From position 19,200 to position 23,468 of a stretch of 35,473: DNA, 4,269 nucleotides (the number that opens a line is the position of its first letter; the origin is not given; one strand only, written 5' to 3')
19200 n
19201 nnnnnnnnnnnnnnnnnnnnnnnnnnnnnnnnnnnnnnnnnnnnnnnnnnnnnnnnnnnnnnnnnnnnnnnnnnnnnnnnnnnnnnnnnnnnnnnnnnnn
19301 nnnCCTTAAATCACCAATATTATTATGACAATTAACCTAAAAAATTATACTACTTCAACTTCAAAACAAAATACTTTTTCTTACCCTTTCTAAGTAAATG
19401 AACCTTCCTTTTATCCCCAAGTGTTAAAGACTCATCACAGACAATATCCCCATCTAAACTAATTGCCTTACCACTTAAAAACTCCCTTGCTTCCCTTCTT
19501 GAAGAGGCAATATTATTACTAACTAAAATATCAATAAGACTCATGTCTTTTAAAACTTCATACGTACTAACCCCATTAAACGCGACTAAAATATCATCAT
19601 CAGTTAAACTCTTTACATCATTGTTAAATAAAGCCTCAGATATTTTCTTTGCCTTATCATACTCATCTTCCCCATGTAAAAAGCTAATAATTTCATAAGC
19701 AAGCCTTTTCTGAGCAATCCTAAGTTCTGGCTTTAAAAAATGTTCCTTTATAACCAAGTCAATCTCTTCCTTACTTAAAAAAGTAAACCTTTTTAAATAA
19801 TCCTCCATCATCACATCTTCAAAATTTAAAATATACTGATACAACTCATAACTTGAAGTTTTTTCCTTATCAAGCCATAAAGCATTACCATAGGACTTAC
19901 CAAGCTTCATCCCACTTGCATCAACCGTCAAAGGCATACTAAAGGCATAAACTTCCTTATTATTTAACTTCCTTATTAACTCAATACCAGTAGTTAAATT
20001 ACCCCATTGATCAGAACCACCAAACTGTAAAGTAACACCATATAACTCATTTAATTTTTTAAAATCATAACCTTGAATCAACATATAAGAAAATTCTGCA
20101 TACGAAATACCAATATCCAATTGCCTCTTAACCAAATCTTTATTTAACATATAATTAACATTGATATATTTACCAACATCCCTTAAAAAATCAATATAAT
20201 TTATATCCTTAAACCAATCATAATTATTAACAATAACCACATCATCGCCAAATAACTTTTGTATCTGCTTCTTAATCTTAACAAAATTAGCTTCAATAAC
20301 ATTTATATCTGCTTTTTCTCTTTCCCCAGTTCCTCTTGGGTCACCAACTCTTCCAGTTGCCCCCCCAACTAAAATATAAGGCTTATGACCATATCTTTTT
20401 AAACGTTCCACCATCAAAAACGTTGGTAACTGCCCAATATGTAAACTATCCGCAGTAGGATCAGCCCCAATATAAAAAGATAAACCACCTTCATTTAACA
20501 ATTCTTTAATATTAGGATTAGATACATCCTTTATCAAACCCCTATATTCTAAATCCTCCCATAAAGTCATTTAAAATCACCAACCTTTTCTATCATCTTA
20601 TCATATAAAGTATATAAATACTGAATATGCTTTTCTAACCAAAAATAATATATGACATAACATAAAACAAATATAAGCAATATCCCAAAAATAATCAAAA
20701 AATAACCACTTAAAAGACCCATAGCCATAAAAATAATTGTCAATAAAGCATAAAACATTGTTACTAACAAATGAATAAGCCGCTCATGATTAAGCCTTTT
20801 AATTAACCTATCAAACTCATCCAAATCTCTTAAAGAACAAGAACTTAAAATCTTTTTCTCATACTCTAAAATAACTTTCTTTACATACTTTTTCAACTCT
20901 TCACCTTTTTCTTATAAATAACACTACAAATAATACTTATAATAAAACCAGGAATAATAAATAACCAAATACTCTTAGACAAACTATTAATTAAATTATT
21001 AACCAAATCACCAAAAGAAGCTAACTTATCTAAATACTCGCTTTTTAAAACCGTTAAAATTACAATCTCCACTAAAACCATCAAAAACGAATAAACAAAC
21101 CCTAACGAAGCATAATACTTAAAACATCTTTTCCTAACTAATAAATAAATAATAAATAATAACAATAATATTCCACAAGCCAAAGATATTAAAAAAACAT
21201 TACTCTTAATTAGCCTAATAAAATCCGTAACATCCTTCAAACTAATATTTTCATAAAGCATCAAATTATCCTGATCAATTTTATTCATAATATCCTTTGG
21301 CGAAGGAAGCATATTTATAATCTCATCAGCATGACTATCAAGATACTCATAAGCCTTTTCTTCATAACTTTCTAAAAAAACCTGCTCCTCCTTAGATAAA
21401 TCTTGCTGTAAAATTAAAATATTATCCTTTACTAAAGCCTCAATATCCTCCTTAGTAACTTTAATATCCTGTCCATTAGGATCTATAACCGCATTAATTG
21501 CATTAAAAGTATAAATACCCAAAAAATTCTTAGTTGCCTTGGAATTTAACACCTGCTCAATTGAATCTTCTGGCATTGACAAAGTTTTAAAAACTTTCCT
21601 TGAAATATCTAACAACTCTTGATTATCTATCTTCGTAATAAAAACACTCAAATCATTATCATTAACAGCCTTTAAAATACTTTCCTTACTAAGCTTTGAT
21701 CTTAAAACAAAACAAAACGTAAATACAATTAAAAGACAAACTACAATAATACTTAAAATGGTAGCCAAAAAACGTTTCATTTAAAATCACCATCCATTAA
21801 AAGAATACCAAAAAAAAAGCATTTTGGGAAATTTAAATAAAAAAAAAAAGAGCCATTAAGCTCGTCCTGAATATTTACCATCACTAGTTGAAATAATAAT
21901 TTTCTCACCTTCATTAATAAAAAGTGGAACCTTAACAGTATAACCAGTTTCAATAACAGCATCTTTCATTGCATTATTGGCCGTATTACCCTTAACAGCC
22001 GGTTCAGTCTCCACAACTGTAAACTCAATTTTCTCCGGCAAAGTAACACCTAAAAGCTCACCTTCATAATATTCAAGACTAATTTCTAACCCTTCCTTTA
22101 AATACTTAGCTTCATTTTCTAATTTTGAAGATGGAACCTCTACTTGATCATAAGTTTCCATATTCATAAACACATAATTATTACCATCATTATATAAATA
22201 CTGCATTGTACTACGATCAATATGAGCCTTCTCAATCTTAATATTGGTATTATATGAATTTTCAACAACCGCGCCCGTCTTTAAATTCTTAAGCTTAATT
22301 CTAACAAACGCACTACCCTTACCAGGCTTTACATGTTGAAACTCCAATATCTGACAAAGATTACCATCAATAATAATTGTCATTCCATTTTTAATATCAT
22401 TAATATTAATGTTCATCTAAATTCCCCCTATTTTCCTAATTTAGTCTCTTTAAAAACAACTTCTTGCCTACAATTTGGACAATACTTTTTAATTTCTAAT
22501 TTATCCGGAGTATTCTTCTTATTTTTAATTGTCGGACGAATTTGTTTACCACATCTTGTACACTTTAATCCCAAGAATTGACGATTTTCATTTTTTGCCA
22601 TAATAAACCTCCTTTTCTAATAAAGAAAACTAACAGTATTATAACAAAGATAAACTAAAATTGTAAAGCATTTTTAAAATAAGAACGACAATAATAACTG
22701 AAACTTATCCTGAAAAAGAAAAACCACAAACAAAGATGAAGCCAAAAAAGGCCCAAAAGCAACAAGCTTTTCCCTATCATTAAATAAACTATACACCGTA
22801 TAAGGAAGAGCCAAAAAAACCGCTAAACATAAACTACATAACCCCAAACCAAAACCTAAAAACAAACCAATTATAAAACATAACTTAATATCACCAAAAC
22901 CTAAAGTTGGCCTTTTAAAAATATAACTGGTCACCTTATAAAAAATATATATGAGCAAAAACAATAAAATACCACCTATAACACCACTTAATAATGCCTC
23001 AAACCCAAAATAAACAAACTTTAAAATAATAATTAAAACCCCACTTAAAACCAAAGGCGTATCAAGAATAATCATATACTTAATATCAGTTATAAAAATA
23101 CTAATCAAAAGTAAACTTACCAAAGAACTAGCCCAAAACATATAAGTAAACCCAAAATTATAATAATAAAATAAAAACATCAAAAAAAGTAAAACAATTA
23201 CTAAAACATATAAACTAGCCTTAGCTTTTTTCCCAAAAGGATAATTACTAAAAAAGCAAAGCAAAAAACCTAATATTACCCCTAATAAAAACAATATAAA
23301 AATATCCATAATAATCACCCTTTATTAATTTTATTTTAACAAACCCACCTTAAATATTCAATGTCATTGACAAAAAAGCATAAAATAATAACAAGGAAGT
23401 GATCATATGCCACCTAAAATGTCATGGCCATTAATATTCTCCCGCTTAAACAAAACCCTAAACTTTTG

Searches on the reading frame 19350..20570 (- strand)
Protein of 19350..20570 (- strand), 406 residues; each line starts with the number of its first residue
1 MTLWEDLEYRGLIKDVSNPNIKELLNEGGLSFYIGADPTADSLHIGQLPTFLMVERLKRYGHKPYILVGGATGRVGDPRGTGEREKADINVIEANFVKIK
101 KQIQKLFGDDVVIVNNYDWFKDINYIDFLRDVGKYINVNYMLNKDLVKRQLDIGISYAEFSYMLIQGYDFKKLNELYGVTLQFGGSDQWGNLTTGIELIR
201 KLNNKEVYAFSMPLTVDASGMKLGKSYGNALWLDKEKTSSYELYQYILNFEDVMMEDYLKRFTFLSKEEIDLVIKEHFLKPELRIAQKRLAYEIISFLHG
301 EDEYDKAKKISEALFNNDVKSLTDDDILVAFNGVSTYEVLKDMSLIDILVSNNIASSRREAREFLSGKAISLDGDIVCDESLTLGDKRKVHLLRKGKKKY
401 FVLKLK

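Call 42: search_protein_families(library=pfam, proteins=[window:19350-20570:-], max_evalue=0.0001)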
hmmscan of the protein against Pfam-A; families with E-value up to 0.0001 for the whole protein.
window:19350-20570:- (406 aa): 2 families
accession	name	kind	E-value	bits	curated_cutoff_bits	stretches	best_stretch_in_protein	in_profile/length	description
PF00579.31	tRNA-synt_1b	-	2.9e-65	220.9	21.1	1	28-315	4-291/292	tRNA synthetases class I (W and Y)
PF22421.1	SYY_C-terminal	-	2.8e-14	53.2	27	1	327-402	2-82/83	Tyrosine--tRNA ligase SYY-like C-terminal domain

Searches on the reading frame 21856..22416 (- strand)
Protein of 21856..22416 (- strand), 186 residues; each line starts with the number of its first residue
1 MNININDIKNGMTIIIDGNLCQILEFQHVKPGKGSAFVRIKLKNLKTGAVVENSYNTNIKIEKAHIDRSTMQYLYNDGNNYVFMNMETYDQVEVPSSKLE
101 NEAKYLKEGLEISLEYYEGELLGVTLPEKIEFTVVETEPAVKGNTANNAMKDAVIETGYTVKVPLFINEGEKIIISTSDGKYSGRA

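Call 42: search_protein_families(library=pfam, proteins=[window:21856-22416:-], max_evalue=0.0001)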
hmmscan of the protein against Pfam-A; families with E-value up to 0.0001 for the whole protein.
window:21856-22416:- (186 aa): 3 families
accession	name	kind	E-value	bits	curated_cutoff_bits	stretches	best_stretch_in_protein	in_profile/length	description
PF08207.18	EFP_N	-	5.5e-26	90.8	23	1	5-58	2-55/58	Elongation factor P (EF-P) KOW-like domain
PF09285.17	Elong-fact-P_C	-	3.5e-25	87.9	25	1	130-185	1-56/56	Elongation factor P, C-terminal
PF01132.26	EFP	-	6.7e-23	80.9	27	1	70-121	2-53/54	Elongation factor P (EF-P) OB domain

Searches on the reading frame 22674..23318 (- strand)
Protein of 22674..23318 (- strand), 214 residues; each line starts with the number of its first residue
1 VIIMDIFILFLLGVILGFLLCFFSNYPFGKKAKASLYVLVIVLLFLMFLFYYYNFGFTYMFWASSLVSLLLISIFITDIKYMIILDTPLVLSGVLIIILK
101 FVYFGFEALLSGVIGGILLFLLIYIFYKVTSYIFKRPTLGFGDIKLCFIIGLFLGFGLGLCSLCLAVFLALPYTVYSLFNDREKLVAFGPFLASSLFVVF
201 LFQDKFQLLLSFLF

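Call 43: search_protein_families(library=pfam, proteins=[window:22674-23318:-], max_evalue=0.0001)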
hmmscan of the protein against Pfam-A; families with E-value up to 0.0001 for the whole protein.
window:22674-23318:- (214 aa): 1 family
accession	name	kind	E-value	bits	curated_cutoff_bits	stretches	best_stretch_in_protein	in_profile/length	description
PF01478.23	Peptidase_A24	-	6e-11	43.2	26.5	1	67-174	3-103/104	Type IV leader peptidase family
